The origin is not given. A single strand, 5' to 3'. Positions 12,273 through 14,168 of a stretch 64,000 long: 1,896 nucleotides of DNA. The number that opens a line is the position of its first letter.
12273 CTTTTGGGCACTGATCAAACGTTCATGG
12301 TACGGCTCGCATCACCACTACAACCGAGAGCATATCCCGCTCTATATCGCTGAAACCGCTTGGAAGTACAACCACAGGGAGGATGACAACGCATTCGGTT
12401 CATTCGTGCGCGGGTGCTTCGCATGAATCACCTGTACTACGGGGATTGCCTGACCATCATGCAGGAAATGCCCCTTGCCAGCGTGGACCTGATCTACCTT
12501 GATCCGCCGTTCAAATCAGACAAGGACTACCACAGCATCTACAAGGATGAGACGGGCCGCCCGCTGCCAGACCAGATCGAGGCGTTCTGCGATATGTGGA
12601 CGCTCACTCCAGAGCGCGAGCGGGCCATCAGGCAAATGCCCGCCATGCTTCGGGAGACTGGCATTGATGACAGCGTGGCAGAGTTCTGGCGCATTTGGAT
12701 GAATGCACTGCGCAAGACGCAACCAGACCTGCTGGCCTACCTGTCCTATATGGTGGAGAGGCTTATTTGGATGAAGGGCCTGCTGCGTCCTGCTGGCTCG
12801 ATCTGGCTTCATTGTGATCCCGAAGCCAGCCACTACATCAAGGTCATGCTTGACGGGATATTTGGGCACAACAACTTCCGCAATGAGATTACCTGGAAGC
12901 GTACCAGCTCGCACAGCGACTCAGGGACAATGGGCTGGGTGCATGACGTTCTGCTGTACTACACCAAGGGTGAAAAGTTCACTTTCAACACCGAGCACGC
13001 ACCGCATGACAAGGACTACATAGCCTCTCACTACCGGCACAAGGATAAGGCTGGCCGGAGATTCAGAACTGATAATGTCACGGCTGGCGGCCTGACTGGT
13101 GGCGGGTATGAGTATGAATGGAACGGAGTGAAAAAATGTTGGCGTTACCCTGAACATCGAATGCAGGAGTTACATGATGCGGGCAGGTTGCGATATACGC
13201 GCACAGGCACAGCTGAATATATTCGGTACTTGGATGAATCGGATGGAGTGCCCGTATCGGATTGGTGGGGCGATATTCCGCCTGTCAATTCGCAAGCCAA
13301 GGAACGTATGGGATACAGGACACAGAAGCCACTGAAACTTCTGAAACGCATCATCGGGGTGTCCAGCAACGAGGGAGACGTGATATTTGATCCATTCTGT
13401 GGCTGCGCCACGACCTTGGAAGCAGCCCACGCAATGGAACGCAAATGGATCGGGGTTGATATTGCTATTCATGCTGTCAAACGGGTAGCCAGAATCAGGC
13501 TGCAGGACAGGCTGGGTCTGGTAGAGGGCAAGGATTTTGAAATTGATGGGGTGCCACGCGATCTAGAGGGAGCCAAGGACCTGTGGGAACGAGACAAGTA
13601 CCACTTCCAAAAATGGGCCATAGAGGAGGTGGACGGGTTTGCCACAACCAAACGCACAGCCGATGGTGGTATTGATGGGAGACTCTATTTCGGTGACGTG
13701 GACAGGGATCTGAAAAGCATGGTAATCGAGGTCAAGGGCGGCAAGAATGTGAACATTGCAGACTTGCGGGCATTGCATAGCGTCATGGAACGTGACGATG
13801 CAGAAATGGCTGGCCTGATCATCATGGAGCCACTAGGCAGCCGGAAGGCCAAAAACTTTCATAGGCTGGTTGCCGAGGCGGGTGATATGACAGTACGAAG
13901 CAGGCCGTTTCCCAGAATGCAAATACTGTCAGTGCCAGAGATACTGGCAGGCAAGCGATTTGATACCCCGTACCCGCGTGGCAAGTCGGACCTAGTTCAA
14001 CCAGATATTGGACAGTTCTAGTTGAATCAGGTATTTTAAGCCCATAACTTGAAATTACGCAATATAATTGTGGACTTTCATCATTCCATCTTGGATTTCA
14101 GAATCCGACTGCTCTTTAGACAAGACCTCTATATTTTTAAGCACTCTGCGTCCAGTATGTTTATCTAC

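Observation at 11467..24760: Two diverged IS1595-family elements each carry a translationally coupled beta-class DNA methyltransferase with a C-terminal PD-(D/E)xK-like domain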

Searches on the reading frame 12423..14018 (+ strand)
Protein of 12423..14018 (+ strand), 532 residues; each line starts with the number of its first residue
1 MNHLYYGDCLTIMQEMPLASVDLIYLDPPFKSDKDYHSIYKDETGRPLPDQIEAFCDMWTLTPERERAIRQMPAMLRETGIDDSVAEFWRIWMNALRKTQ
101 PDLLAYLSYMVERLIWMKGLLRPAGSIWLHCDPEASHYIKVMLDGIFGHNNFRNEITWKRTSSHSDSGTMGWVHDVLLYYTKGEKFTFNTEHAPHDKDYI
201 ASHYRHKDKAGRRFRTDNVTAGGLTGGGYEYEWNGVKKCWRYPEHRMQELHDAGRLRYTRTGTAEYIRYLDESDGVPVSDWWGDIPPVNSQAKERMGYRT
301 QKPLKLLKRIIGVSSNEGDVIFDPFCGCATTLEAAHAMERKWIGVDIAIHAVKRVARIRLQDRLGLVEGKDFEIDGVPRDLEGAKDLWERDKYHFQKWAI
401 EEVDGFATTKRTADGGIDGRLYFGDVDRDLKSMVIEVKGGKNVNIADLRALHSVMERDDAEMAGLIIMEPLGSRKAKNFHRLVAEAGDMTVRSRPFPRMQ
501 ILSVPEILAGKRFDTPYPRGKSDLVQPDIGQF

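Call 3: search_protein_families(library=pfam, proteins=[window:12423-14018:+], max_evalue=0.01)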
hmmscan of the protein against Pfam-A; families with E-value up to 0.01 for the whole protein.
window:12423-14018:+ (532 aa): 2 families
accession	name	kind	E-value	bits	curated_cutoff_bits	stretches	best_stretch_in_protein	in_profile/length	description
PF01555.25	N6_N4_Mtase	-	1.2e-38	133.8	26.7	1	21-353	1-217/221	DNA methylase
PF04471.18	Mrr_cat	-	0.0003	21.3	21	1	405-469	21-87/115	Restriction endonuclease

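Call 11: find_homologous_proteins(query=window:12423-14018:+, max_evalue=1e-10)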
Query window:12423-14018:+ (532 aa): 7999 proteins with E <= 1e-10 among 8000 candidates; the best 120 are listed.
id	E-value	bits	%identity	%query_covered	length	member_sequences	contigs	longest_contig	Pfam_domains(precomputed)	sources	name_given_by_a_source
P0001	0.0e+0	1264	100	100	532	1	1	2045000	PF01555.25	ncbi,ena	-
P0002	1.6e-259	880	70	99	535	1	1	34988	PF01555.25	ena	-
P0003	1.4e-256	871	68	99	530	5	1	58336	PF01555.25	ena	-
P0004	5.4e-256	869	68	99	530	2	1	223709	PF01555.25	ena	-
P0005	1.4e-252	857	70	97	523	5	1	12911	PF01555.25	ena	-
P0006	2.6e-248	843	67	98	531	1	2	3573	PF01555.25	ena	-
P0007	6.5e-246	835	68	97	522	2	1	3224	PF01555.25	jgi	-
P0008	2.7e-244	830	68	98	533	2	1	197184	PF01555.25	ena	-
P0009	4.3e-244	829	67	99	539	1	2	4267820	PF01555.25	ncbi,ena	-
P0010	4.6e-243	826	67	99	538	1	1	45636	PF01555.25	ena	-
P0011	1.6e-242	824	66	99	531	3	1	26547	PF01555.25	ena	-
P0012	2.2e-242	824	67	98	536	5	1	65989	PF01555.25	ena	-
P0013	4.1e-242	823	66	99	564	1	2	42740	PF01555.25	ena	-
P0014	3.4e-241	820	67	99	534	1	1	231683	PF01555.25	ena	-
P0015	1.7e-240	818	65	98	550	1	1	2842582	PF01555.25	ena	-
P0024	1.9e-236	804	66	98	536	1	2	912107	PF01555.25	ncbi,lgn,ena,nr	ncbi:MAG: site-specific DNA-methyltransferase [Gammaproteobacteria bacterium]|nr:site-specific DNA-m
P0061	8.5e-226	769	63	99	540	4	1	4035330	PF04471.19,PF01555.25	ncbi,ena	-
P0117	1.0e-219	749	60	99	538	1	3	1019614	PF01555.25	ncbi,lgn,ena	-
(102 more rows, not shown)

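Call 14: find_related_loci(query=A1, collection=genome_contigs, flank=6000)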
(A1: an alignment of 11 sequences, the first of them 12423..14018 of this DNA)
Query A1 (532 aa) in genome_contigs; peptide patterns used: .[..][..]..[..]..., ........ (x = any residue, [..] = any of these).
600 stretches matched a pattern (row limit reached: there are more); 582 encode a relative of the query (tblastn E <= 1e-3); the best 80 are kept; 80 distinct loci.
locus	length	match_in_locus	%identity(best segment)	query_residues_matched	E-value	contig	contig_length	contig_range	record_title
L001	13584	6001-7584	66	2-529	0e+0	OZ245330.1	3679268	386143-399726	MAG: bacterium isolate c16666b3-4bf0-4dcb-aaf0-864fdfc57c8a genome assembly, chromosome: 1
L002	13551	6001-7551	64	1-516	0e+0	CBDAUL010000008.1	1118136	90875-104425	MAG: Vicinamibacterales bacterium isolate 3187d3cd-29f7-40f2-88d1-47a6769d9de4 genome assembly, contig: contig_8, whole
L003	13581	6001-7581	61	1-523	0e+0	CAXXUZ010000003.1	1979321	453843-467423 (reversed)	MAG: Kaistiaceae bacterium isolate 3bd50a5f-91ea-4e9f-b1be-61832993f823 genome assembly, contig: contig_3, whole genome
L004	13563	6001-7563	61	1-521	0e+0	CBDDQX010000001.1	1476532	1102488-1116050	MAG: Dehalococcoidia bacterium isolate 8444951f-8005-4b54-b322-73b6ad57e0fa genome assembly, contig: contig_1, whole gen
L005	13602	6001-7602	60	1-529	0e+0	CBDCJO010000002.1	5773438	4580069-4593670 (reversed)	MAG: Candidatus Latescibacterota bacterium isolate e8a457ff-d6c0-45dd-8553-2519624e1a5f genome assembly, contig: contig_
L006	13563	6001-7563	61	1-521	0e+0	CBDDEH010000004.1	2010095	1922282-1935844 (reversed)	MAG: Dehalococcoidia bacterium isolate ab2729b3-5e60-47ca-9461-4bcedbe27f68 genome assembly, contig: contig_4, whole gen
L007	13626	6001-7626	55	1-521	0e+0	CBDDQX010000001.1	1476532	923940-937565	MAG: Dehalococcoidia bacterium isolate 8444951f-8005-4b54-b322-73b6ad57e0fa genome assembly, contig: contig_1, whole gen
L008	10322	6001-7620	55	1-523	0e+0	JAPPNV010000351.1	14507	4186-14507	MAG: Rhodospirillales bacterium isolate RHO3_bin_80 NODE_5891_length_14507_cov_25.698519, whole genome shotgun sequence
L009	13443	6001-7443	51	1-529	5e-168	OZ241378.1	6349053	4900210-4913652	MAG: Candidatus Poribacteria bacterium isolate 8f0f5501-85a9-4e66-9deb-4e7c08d09c04 genome assembly, chromosome: 1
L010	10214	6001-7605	48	1-520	8e-165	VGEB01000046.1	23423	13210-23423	MAG: Alphaproteobacteria bacterium isolate M_DeepCast_65m_mx_036 M_DeepCast_65m_mx_036_Ga0194120_10003959, whole genome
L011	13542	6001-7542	49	2-516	2e-163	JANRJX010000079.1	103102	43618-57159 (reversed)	MAG: Chloroflexota bacterium isolate bins.419 k141_2443662, whole genome shotgun sequence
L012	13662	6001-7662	46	1-522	6e-154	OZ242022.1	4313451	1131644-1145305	MAG: Limisphaerales bacterium isolate ef39fcb1-bf04-4775-9bfc-b1aaebe32656 genome assembly, chromosome: 1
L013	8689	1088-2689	47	1-516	3e-153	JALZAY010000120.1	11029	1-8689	MAG: Pseudomonadota bacterium isolate KAP bin103 SD1490_NODE_2229_length_11029_cov_3.432673, whole genome shotgun sequen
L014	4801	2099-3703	44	1-516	1e-145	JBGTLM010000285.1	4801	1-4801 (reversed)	MAG: Pyrinomonadaceae bacterium isolate JTS-RE337 k141_710719, whole genome shotgun sequence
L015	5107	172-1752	43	2-520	4e-135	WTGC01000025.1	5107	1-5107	MAG: Chloroflexi bacterium isolate CO36386bin_32 NODE_6487_length_5107_cov_43.180721, whole genome shotgun sequence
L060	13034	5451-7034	40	2-517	1e-114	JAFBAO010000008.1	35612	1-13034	MAG: Caulobacteraceae bacterium isolate CP_BM_RX_R9_33 BM_RX_R9_k147_2166063, whole genome shotgun sequence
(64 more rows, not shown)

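Call 28: search_protein_families(library=ncbifam, proteins=[window:12423-14018:+], max_evalue=0.001)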
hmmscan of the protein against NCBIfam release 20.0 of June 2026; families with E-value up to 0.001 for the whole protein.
window:12423-14018:+ (532 aa): 3 families
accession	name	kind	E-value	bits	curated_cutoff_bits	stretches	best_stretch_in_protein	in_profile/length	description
NF008572.0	PRK11524.1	equivalog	1.1e-22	80.6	292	2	284-354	181-251/294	adenine-specific DNA-methyltransferase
NF050803.1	DnaMtaseCcrMCaul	equivalog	3.3e-18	65.7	830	2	293-361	178-248/350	adenine-specific DNA-methyltransferase CcrM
NF010253.0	PRK13699.1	subfamily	1e-10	41.7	244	1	298-349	144-195/226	DNA methyltransferase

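Call 29: search_solved_structures(query=A1, max_evalue=0.01, show_alignments=1)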
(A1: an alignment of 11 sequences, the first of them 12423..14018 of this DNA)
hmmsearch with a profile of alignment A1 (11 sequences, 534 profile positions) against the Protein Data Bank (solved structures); distinct sequences matched with E-value up to 0.01: 15.
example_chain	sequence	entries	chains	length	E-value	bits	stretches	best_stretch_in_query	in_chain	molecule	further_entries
6k0w_B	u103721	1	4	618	1.7e-25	92.8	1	9-339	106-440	Adenine specific DNA methyltransferase (Mod)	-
9c3u_A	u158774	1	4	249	5.5e-22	81.3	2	274-348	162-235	Methyltransferase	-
8urk_A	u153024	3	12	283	1e-21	80.4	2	275-348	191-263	Methyltransferase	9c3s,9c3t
1g60_A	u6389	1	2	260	1.2e-20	76.9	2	254-352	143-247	Adenine-specific Methyltransferase MboIIA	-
6pbd_A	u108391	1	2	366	3.7e-20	75.2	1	297-357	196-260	Modification methylase CcrMI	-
4zcf_A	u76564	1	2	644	2.4e-19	72.6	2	104-187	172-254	Restriction endonuclease EcoP15I, modification subunit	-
1nw8_A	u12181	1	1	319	1.6e-15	59.9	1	273-348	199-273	MODIFICATION METHYLASE RSRI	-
1eg2_A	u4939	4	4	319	1.9e-15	59.7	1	273-348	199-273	MODIFICATION METHYLASE RSRI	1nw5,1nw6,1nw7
7dsu_A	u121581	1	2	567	9.5e-15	57.4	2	106-181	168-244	Mbo45V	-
5hek_A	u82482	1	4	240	3.6e-14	55.5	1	293-346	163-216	Adenine specific DNA methyltransferase (DpnA)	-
5hfj_A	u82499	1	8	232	3.9e-14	55.4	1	293-346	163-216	Adenine specific DNA methyltransferase (DpnA)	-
2zie_A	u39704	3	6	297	9.1e-09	37.7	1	276-347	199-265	Putative modification methylase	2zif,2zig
8s9m_A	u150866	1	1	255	2.6e-08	36.2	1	303-350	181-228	DNA cytosine-N4 methyltransferase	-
8s9n_A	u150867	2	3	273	3.3e-08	35.8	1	303-350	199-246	DNA cytosine-N4 methyltransferase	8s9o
1boo_A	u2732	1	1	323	6.7e-05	24.9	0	302-346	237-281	PROTEIN (N-4 CYTOSINE-SPECIFIC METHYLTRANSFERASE PVU II)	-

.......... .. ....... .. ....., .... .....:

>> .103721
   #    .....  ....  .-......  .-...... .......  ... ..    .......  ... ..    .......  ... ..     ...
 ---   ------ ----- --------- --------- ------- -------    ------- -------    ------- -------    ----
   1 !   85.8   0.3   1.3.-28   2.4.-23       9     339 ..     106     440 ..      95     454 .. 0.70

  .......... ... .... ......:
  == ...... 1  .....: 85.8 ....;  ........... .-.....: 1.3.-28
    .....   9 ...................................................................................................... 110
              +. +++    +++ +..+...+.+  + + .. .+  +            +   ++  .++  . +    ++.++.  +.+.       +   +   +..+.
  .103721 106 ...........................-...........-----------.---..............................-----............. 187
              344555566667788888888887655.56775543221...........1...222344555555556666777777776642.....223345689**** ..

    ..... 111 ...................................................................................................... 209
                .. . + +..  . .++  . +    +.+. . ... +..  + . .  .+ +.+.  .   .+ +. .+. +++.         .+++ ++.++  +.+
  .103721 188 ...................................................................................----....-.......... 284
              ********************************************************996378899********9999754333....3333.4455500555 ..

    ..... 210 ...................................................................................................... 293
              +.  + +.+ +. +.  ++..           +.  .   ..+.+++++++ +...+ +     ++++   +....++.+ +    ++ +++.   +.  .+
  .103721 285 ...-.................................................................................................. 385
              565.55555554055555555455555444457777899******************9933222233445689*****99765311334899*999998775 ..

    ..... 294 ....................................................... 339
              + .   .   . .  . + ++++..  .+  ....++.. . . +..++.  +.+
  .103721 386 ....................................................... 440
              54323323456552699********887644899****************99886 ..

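Call 36: find_encoding_contigs(protein=P0001, flank=3000, max_places=3)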
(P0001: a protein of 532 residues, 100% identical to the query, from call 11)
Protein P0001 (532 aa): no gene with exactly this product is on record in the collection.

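Call 37: find_encoding_contigs(protein=P0024, flank=3000, max_places=3)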
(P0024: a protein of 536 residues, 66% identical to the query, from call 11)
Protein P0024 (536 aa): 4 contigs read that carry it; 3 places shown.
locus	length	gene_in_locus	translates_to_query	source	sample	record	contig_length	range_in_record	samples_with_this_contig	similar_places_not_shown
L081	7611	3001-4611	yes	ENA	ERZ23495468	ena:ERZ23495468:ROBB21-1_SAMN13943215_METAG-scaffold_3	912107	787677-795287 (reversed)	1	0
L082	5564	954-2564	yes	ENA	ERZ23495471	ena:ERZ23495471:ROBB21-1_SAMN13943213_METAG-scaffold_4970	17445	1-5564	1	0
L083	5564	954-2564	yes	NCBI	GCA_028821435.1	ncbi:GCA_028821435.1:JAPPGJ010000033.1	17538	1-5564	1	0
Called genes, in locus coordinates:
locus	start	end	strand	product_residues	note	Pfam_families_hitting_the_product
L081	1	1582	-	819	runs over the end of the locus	PF00912:Transgly, PF17092:PCB_OB, PF00905:Transpeptidase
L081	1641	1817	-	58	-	-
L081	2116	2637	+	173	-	PF12760:Zn_ribbon_IS1595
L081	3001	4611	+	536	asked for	PF01555:N6_N4_Mtase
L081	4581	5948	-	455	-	PF13602:ADH_zinc_N_2, PF00106:adh_short, PF08659:KR, PF13561:adh_short_C2, PF00550:PP-binding (weak)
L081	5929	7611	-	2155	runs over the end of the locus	PF00109:ketoacyl-synt, PF02801:Ketoacyl-synt_C, PF16197:KAsynt_C_assoc, PF22621:CurL-like_PKS_C, PF00698:Acyl_transf_1, PF21089:PKS_DH_N, PF14765:PS-DH, PF08242:Methyltransf_12, +8 more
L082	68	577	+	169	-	PF12760:Zn_ribbon_IS1595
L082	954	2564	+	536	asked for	PF01555:N6_N4_Mtase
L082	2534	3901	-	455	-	PF13602:ADH_zinc_N_2, PF00106:adh_short, PF08659:KR, PF13561:adh_short_C2, PF00550:PP-binding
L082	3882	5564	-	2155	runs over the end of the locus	PF00109:ketoacyl-synt, PF02801:Ketoacyl-synt_C, PF16197:KAsynt_C_assoc, PF22621:CurL-like_PKS_C, PF00698:Acyl_transf_1, PF21089:PKS_DH_N, PF14765:PS-DH, PF08242:Methyltransf_12, +8 more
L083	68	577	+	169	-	PF12760:Zn_ribbon_IS1595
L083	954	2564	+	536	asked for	PF01555:N6_N4_Mtase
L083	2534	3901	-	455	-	PF13602:ADH_zinc_N_2, PF00106:adh_short, PF08659:KR, PF13561:adh_short_C2, PF00550:PP-binding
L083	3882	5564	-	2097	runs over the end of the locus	PF00109:ketoacyl-synt, PF02801:Ketoacyl-synt_C, PF16197:KAsynt_C_assoc, PF22621:CurL-like_PKS_C, PF00698:Acyl_transf_1, PF21089:PKS_DH_N, PF14765:PS-DH, PF13489:Methyltransf_23, +8 more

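Call 38: find_encoding_contigs(protein=P0061, flank=3000, max_places=3)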
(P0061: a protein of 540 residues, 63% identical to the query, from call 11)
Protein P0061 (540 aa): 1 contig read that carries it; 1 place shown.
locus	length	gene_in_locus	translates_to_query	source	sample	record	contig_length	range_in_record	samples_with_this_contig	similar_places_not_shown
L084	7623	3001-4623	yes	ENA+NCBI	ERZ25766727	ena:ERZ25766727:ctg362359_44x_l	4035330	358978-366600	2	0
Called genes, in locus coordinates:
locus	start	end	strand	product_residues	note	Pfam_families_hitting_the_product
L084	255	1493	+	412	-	PF04851:ResIII, PF00270:DEAD, PF00271:Helicase_C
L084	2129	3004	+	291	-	PF12760:Zn_ribbon_IS1595, PF12762:DDE_Tnp_IS1595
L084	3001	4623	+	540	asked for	PF01555:N6_N4_Mtase, PF04471:Mrr_cat (faint)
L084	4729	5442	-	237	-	PF02535:Zip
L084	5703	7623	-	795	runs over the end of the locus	PF20437:LonC_helical, PF13654:AAA_32, PF20436:LonB_AAA-LID, PF05362:Lon_C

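Call 39: find_encoding_contigs(protein=P0117, flank=3000, max_places=3)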
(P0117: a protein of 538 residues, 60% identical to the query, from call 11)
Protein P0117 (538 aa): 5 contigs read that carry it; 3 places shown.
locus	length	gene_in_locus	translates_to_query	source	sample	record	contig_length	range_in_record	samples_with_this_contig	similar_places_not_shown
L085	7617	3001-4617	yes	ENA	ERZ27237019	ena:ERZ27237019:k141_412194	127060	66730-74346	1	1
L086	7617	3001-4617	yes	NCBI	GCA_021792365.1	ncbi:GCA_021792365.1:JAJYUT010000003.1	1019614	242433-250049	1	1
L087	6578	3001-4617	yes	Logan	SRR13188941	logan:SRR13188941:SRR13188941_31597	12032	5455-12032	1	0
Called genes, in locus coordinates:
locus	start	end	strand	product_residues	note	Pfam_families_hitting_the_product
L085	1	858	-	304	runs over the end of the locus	PF01058:Oxidored_q6, PF14720:NiFe_hyd_SSU_C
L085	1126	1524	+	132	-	PF00072:Response_reg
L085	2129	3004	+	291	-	PF12760:Zn_ribbon_IS1595, PF12762:DDE_Tnp_IS1595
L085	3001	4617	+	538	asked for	PF01555:N6_N4_Mtase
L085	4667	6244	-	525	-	PF00989:PAS (weak), PF08448:PAS_4, PF08447:PAS_3, PF01590:GAF, PF13185:GAF_2, PF13492:GAF_3 (weak), PF07536:HWE_HK, PF07568:HisKA_2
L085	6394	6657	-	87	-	-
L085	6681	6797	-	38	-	-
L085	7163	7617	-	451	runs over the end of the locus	PF00202:Aminotran_3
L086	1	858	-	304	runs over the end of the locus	PF01058:Oxidored_q6, PF14720:NiFe_hyd_SSU_C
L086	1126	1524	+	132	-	PF00072:Response_reg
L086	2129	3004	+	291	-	PF12760:Zn_ribbon_IS1595, PF12762:DDE_Tnp_IS1595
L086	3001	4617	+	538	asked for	PF01555:N6_N4_Mtase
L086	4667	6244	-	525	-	PF00989:PAS (weak), PF08448:PAS_4, PF08447:PAS_3, PF01590:GAF, PF13185:GAF_2, PF13492:GAF_3 (weak), PF07536:HWE_HK, PF07568:HisKA_2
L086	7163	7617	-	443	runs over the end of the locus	PF00202:Aminotran_3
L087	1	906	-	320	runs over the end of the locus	PF01058:Oxidored_q6, PF14720:NiFe_hyd_SSU_C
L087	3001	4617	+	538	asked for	PF01555:N6_N4_Mtase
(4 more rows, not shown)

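Call 57: search_protein_families(library=padloc, proteins=[window:12423-14018:+], max_evalue=0.001)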
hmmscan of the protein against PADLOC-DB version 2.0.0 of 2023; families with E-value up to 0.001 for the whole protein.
window:12423-14018:+ (532 aa): 58 families (the best 25 are shown)
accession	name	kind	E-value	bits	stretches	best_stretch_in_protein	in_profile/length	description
PDLC03354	MTase_II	-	1.8e-58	196.5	1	105-374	128-396/425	Type II methyltransferase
PDLC03339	MTase_II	-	7e-55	184.4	3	256-362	170-273/399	Type II methyltransferase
PDLC03300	MTase_II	-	1.8e-40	136.9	2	276-363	195-279/302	Type II methyltransferase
PDLC03638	MTase_III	-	1e-36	124.6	1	106-353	431-671/816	Type III methyltransferase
PDLC03636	MTase_III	-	8.5e-35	118.6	2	106-212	96-201/575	Type III methyltransferase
PDLC03644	MTase_III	-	8.1e-33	112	1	106-357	109-391/542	Type III methyltransferase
PDLC03633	MTase_III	-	1.8e-31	107.5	2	105-194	150-240/616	Type III methyltransferase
PDLC03635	MTase_III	-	5e-31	106.1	2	105-209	267-378/708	Type III methyltransferase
PDLC03238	MTase_II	-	7.8e-31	105.5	2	273-348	280-354/428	Type II methyltransferase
PDLC03371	MTase_II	-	1.1e-30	105.1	1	2-349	11-242/260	Type II methyltransferase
PDLC03634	MTase_III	-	5.8e-30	102.7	1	106-335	173-426/621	Type III methyltransferase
PDLC03299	MTase_II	-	7e-30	102.5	3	280-360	179-257/296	Type II methyltransferase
PDLC03641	MTase_III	-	2.5e-27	93.7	1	104-339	182-432/657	Type III methyltransferase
PDLC03265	MTase_II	-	1e-23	82.3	1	105-361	72-329/333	Type II methyltransferase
PDLC03632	MTase_III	-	5.2e-21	72.4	2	95-185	230-320/983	Type III methyltransferase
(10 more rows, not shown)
